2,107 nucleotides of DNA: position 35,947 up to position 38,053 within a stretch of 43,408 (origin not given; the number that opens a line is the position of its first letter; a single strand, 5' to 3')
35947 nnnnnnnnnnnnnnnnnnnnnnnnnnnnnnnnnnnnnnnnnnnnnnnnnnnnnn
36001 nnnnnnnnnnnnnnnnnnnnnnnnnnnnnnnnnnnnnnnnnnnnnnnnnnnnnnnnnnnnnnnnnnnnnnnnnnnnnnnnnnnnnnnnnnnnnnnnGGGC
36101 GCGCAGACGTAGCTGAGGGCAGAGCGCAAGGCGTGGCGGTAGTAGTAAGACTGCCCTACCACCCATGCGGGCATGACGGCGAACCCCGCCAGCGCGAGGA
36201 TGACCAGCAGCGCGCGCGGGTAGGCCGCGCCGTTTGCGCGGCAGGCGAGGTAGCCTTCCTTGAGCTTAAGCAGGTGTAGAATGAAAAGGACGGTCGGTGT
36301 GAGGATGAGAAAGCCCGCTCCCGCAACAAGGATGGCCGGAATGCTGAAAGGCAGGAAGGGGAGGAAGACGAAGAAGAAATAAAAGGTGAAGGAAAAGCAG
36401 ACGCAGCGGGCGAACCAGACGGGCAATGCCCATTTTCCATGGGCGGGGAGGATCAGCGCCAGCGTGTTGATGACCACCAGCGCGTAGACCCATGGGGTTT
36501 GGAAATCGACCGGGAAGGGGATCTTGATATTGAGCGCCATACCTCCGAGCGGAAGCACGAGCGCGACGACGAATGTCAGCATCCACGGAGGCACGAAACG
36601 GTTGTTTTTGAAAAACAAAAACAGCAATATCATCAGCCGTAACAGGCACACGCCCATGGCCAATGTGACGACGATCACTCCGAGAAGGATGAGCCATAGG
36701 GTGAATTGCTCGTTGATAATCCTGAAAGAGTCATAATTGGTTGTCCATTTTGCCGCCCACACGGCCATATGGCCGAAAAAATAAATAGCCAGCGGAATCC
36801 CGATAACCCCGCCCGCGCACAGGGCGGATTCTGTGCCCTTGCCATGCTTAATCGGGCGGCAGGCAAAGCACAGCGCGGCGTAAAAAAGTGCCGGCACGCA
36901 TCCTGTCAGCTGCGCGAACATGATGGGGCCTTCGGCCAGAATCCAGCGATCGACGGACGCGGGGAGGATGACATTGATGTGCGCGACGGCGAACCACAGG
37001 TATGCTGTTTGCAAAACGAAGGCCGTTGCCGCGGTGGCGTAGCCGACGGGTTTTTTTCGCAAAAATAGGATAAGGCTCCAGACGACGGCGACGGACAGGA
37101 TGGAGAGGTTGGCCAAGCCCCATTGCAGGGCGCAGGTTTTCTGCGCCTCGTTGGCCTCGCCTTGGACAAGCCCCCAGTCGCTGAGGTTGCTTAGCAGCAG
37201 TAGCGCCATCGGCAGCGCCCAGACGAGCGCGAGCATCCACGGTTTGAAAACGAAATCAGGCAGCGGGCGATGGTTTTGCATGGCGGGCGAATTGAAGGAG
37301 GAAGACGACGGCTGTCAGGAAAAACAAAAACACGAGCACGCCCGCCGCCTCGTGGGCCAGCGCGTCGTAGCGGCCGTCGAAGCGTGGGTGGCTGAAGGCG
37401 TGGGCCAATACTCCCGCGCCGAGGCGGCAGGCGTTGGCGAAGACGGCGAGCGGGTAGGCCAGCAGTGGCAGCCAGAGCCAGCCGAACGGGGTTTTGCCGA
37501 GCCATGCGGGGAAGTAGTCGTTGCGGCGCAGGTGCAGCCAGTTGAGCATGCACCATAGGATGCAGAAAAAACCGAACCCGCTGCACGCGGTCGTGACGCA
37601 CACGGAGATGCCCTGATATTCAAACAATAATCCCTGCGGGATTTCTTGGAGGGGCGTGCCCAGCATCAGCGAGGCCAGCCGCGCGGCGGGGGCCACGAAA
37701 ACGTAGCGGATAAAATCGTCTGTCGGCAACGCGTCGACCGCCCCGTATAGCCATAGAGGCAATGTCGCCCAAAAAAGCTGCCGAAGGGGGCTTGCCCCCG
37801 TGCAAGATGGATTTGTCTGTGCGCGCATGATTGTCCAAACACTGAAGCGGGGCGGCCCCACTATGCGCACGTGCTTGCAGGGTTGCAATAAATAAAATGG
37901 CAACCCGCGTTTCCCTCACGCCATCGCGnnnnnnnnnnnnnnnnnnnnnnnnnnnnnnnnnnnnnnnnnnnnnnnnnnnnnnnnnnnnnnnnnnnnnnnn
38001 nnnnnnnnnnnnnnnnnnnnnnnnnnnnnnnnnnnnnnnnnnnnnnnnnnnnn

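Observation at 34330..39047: Compact operon: secreted protein + minimal exosortase + one giant polytopic VIT/vWA-like protein that is itself PEP-CTERM tagged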

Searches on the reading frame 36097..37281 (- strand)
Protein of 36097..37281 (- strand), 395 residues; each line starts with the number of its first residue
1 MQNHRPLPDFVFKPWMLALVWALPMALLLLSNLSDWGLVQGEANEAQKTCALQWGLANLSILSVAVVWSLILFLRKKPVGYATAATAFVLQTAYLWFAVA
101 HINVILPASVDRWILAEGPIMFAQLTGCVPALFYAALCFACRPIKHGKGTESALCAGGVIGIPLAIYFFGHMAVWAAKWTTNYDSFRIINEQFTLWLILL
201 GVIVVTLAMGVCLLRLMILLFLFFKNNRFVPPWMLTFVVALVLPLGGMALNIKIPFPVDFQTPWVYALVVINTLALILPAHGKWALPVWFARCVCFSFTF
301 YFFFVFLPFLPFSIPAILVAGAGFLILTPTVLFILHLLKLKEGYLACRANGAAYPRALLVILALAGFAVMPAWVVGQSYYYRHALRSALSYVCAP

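Call 63: search_protein_representatives(protein=window:36097-37281:-)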
Query: 395 residues. Proteins with E-value up to 0.001 (for the whole library): 599; up to 1e-10: 460; up to 1e-30: 139. The best 150 are listed.
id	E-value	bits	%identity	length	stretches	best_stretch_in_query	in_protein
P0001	1.3e-258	874.2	100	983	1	1-395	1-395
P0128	1.1e-70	255.2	44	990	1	7-395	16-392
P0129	4.3e-60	220.3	40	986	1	7-395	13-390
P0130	2.9e-58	214.3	38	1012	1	8-395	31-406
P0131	5.0e-58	213.5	40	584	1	3-395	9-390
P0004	1.8e-53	198.5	38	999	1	5-395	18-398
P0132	4.5e-53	197.2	38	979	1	9-392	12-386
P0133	6.2e-53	196.7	40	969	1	26-395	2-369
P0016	1.9e-52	195.1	38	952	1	11-395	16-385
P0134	3.4e-52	194.3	37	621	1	3-395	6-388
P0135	9.9e-52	192.8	36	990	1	5-392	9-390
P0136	1.9e-51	191.9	38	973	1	7-392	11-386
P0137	4.1e-51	190.7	39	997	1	5-395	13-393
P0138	4.9e-50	187.2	36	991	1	6-395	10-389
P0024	5.2e-50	187.1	37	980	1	14-391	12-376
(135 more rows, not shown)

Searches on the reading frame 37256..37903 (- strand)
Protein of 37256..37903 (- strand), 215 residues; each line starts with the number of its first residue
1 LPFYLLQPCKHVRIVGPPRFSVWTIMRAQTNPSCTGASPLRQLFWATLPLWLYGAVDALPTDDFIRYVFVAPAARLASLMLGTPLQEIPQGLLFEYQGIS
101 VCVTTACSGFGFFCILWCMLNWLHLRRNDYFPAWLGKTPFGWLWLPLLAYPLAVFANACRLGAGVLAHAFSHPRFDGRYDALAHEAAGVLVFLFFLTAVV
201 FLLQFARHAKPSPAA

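Call 3: search_protein_families(library=ncbifam, proteins=[window:37256-37903:-], max_evalue=0.1)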
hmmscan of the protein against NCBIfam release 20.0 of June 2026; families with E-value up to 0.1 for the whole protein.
window:37256-37903:- (215 aa): 3 families
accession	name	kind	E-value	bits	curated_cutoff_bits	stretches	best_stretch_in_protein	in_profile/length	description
TIGR04287.1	exosort_XrtK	exception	1.5e-09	37.5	55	1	71-204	33-156/163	exosortase K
TIGR04178.1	exo_archaeo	signature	0.00024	21.4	23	1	103-205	3-94/97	exosortase/archaeosortase family protein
TIGR04152.1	exosort_VPLPA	exception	0.0038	16.4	400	1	143-206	182-245/486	VPLPA-CTERM-specific exosortase XrtD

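Call 4: search_protein_families(library=pfam, proteins=[window:37256-37903:-], max_evalue=0.1)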
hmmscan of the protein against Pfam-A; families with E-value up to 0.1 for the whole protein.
window:37256-37903:- (215 aa): 1 family
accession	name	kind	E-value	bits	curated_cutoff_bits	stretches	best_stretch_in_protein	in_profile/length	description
PF09721.15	Exosortase_EpsH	-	4.7e-05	23.3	25.7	1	78-203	139-251/254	Transmembrane exosortase (Exosortase_EpsH)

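Call 37: find_homologous_proteins(query=window:37256-37828:-, max_evalue=0.001)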
Query window:37256-37828:- (190 aa): 1 proteins with E <= 0.001 among 1485 candidates.
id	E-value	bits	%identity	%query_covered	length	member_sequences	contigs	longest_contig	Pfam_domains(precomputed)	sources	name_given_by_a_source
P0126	7.2e-126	436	100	100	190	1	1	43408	-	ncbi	-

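Call 68: search_protein_families(library=ncbifam, alignment_id=A4, max_evalue=0.01)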
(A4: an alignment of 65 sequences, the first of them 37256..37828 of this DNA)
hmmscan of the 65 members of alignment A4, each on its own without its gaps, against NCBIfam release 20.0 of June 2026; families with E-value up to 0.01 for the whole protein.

A. member 1, window:37256-37828:- (190 aa): 3 families
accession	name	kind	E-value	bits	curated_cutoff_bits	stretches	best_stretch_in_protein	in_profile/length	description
TIGR04287.1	exosort_XrtK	exception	1.1e-09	38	55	1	46-179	33-156/163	exosortase K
TIGR04178.1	exo_archaeo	signature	0.00015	22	23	1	78-180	3-94/97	exosortase/archaeosortase family protein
TIGR04152.1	exosort_VPLPA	exception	0.0028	16.8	400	1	118-181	182-245/486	VPLPA-CTERM-specific exosortase XrtD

B. families by the number of members that match (of 65 scanned): 20 families
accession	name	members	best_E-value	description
TIGR04178.1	exo_archaeo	64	2.8e-10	exosortase/archaeosortase family protein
TIGR04287.1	exosort_XrtK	63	1.5e-28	exosortase K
TIGR04152.1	exosort_VPLPA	20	6.1e-06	VPLPA-CTERM-specific exosortase XrtD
TIGR03109.2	exosort_XrtA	15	6.1e-07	exosortase A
NF035943.2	exosort_XrtV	15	1.1e-05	exosortase V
NF038142.1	exosort_XrtW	12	9.6e-06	exosortase W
TIGR02602.1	8TM_EpsH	11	1.2e-06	exosortase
TIGR04476.1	exosort_XrtN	6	6.8e-06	exosortase N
NF050190.1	exosort_XrtZ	5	1.8e-05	exosortase Z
NF033464.1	cyanoexo_CrtC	4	2.1e-05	cyanoexosortase C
NF033770.1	exosort_XrtT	4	0.00045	exosortase T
TIGR03113.1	exosort_XrtB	2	1.2e-06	exosortase B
TIGR04151.1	exosort_VPDSG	2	0.00019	VPDSG-CTERM-specific exosortase XrtC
NF045528.1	heimosortase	2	0.001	heimdallarchaeosortase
TIGR04489.1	exosort_XrtO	1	4.3e-05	exosortase O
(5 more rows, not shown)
